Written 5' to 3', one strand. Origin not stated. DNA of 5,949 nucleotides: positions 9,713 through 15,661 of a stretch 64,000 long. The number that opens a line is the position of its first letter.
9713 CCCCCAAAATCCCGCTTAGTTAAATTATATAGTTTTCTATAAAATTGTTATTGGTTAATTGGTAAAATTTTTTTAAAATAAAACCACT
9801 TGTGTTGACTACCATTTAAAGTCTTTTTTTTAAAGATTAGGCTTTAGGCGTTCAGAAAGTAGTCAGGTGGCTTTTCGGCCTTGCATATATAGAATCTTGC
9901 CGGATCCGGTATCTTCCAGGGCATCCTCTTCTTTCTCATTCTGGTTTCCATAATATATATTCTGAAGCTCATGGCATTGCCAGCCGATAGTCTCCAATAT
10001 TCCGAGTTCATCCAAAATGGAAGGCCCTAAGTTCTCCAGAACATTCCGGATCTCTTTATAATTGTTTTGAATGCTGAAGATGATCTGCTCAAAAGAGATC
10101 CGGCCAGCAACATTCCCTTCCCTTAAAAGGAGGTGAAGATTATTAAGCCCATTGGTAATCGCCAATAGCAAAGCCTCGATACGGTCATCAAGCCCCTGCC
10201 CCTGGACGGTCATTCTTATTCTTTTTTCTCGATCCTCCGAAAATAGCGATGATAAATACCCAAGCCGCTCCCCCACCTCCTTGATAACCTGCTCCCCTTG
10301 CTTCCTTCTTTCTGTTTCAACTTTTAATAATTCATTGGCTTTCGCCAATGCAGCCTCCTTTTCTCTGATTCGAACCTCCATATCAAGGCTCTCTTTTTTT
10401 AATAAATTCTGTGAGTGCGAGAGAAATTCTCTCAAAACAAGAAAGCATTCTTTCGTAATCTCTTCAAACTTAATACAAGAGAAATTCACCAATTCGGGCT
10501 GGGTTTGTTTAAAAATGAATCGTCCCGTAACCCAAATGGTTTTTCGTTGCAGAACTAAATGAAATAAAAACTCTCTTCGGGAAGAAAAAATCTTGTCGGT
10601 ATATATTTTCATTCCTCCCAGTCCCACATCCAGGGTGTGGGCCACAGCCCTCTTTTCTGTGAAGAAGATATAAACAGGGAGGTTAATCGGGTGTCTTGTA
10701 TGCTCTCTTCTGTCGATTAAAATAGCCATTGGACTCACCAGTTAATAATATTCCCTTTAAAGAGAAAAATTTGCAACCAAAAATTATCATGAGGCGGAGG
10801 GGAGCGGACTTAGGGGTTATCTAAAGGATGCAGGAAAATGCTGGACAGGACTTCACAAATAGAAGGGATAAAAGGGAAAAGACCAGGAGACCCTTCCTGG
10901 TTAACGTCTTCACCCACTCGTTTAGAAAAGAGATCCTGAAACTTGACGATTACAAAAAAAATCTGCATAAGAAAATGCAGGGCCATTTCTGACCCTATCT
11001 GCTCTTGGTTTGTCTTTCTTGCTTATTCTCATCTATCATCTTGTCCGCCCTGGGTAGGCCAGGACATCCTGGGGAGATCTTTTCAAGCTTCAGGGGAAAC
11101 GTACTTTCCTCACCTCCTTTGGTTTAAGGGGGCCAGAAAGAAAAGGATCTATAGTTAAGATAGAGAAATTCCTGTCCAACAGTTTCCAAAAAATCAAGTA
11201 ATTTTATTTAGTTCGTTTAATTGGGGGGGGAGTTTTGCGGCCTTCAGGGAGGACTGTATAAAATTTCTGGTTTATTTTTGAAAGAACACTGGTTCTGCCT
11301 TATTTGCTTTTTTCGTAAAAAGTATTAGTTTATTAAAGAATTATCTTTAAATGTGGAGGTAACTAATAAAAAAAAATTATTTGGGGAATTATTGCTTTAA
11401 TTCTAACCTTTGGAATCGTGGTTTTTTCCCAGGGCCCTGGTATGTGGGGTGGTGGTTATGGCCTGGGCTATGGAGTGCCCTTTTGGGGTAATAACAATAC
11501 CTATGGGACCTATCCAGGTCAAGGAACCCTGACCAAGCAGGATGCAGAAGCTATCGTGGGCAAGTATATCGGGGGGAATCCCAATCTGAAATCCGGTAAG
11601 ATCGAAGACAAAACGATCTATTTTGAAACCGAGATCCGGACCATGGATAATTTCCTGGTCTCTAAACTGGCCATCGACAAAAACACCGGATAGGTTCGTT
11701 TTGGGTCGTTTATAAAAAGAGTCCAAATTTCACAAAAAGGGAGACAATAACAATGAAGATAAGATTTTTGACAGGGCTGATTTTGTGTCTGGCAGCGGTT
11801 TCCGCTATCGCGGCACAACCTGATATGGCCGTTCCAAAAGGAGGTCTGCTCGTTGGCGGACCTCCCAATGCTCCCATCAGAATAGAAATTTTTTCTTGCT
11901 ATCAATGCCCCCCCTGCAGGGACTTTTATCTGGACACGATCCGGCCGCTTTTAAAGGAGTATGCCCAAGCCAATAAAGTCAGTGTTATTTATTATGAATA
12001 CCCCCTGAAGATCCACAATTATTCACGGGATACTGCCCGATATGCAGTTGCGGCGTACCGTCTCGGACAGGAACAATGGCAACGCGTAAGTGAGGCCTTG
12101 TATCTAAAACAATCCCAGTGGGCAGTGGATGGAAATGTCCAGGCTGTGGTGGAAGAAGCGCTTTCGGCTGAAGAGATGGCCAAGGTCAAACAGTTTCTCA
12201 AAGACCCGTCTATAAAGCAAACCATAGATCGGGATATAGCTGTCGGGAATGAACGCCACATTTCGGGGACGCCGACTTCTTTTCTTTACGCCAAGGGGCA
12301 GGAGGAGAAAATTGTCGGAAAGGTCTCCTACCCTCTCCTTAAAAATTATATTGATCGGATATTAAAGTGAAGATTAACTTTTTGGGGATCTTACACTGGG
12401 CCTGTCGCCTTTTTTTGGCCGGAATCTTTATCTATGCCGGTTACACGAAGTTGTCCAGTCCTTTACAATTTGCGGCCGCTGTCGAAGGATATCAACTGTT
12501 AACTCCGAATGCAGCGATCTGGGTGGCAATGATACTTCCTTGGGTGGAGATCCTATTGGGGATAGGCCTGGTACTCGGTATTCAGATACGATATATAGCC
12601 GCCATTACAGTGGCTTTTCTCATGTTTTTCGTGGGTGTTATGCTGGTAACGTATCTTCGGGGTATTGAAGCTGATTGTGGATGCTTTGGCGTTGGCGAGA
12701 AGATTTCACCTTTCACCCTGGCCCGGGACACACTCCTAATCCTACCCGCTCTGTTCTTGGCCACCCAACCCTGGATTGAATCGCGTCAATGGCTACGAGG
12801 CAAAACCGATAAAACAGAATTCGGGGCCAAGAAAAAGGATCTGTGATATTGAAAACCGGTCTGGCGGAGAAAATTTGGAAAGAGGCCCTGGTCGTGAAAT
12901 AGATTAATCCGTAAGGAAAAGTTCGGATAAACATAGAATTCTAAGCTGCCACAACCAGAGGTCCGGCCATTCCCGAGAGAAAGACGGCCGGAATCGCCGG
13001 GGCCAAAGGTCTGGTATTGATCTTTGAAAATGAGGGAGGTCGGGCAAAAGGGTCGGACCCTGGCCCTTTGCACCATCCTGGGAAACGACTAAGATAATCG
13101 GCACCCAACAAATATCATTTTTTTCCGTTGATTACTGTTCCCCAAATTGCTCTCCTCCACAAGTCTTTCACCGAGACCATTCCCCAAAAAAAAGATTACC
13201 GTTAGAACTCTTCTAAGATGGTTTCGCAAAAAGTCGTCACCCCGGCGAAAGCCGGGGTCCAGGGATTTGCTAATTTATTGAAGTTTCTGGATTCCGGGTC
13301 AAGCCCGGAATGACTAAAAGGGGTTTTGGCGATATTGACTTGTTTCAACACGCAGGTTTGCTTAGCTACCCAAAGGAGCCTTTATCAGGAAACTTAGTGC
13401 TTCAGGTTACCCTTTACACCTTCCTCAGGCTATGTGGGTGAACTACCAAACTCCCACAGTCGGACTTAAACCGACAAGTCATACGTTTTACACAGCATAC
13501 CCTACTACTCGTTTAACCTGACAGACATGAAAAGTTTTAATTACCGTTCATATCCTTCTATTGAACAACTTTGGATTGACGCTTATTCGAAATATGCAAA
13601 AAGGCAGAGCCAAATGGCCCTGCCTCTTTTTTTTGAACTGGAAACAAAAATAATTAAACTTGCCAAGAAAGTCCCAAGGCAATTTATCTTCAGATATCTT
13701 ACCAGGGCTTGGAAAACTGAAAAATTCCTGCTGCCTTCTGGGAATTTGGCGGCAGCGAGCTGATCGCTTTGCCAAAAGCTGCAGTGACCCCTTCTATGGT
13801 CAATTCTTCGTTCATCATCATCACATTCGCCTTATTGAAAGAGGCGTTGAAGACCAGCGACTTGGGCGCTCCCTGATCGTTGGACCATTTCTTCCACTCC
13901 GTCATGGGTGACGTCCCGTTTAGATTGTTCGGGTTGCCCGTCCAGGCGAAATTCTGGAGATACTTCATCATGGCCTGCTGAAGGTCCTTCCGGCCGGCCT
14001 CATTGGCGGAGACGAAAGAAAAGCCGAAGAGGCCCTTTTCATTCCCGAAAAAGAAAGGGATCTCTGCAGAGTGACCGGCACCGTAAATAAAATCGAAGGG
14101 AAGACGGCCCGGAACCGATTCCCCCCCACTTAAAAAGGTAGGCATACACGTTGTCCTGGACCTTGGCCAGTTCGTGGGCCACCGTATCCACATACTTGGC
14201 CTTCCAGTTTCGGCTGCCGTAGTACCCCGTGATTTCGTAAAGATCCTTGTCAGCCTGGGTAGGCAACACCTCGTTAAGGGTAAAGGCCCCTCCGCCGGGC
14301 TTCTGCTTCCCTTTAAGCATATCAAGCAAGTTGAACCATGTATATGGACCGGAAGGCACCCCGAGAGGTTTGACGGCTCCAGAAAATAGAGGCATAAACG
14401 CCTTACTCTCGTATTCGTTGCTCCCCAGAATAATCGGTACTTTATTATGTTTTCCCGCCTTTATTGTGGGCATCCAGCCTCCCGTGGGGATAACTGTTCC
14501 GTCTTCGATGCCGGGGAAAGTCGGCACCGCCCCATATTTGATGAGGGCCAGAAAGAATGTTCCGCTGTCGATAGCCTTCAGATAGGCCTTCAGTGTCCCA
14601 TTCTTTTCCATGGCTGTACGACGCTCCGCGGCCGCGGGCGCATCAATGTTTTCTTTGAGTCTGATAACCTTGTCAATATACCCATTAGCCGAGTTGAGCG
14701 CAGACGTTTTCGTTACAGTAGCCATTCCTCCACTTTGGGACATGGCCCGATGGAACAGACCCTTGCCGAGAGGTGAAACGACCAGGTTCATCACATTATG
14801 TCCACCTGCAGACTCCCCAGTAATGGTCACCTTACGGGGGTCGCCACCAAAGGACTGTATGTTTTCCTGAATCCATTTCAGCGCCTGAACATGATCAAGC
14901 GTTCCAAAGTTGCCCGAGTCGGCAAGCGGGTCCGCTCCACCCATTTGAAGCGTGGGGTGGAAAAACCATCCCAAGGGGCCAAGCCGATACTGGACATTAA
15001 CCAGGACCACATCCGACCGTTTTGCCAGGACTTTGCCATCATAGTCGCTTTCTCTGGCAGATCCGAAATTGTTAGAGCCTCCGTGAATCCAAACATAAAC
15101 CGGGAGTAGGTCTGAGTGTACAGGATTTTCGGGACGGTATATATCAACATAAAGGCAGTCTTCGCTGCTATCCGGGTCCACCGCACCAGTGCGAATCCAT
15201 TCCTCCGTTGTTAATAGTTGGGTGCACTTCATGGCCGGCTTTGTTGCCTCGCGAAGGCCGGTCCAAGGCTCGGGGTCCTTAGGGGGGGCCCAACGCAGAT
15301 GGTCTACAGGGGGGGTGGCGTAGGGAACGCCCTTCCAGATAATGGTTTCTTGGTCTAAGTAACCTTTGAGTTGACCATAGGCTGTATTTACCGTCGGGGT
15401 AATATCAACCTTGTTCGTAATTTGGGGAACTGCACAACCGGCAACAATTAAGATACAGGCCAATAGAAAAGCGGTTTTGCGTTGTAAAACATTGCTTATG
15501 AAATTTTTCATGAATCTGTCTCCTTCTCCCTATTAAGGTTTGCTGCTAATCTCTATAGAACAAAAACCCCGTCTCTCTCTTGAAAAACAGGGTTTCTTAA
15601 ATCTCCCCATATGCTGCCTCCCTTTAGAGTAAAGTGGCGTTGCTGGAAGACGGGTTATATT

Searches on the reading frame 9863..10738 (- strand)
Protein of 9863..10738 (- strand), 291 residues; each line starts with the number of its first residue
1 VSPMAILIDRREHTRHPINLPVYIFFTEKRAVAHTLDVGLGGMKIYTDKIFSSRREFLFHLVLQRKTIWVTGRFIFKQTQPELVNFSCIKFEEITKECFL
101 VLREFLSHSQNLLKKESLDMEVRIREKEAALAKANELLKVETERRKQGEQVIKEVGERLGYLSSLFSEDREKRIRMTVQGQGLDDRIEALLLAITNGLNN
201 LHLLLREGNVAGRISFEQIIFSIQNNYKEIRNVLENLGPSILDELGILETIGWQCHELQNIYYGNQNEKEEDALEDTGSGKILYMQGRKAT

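Call 34: search_protein_families(library=pfam, proteins=[window:9863-10738:-], max_evalue=0.01)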
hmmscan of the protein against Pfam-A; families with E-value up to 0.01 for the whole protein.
window:9863-10738:- (291 aa): 1 family
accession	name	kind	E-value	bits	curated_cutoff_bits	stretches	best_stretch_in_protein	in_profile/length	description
PF07238.19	PilZ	-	1.5e-05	25.7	22.5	1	9-95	1-89/102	PilZ domain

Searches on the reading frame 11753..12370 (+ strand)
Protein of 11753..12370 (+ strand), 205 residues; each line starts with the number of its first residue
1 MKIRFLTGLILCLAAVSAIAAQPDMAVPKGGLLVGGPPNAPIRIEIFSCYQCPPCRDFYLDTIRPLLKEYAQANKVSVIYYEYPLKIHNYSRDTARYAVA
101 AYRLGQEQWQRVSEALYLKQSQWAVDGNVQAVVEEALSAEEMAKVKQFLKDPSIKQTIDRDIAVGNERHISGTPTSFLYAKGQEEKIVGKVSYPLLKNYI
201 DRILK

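Call 34: search_protein_families(library=pfam, proteins=[window:11753-12370:+], max_evalue=0.01)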
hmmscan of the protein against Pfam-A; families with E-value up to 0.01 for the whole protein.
window:11753-12370:+ (205 aa): 2 families
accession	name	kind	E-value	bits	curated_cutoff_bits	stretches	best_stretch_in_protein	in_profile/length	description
PF13462.12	Thioredoxin_4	-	1.4e-17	64.8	23.2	1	34-178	7-145/165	Thioredoxin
PF01323.26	DSBA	-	2.1e-09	37.9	25.6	1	44-200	2-190/191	DSBA-like thioredoxin domain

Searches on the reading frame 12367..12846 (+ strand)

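Call 34: search_protein_families(library=pfam, proteins=[window:12367-12846:+], max_evalue=0.01)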
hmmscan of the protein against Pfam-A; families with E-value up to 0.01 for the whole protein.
window:12367-12846:+ (159 aa): 2 families
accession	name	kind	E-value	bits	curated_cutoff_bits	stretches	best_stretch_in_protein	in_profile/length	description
PF07291.16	MauE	-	6.1e-26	91.7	27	1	8-132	3-126/128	Methylamine utilisation protein MauE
PF07681.17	DoxX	-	1.3e-10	42.2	23.6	1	12-88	4-79/85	DoxX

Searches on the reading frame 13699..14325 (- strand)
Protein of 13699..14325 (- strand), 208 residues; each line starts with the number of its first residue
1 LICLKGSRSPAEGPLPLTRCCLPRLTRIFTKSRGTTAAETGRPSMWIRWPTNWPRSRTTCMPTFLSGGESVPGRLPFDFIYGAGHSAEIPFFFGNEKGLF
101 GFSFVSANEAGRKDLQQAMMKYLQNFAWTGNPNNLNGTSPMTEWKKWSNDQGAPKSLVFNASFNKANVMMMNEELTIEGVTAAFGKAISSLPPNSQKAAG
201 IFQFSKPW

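Call 34: search_protein_families(library=pfam, proteins=[window:13699-14325:-], max_evalue=0.01)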
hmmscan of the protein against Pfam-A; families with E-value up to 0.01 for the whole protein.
window:13699-14325:- (208 aa): 1 family
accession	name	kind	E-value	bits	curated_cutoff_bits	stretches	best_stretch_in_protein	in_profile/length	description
PF00135.34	COesterase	-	3.3e-07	30.1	27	1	79-150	426-489/515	Carboxylesterase family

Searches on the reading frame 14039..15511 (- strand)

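Call 9: search_protein_families(library=pfam, proteins=[window:14039-15511:-])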
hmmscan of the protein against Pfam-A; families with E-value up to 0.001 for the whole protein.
window:14039-15511:- (490 aa): 3 families
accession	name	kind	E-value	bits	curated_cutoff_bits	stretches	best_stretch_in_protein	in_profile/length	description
PF00135.34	COesterase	-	8.2e-80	269.6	27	1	38-461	2-415/515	Carboxylesterase family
PF07859.19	Abhydrolase_3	-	1.3e-11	45.1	25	1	206-245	51-90/210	alpha/beta hydrolase fold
PF20434.5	BD-FAE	-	9.3e-10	38.8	26.8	1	206-238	69-101/215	BD-FAE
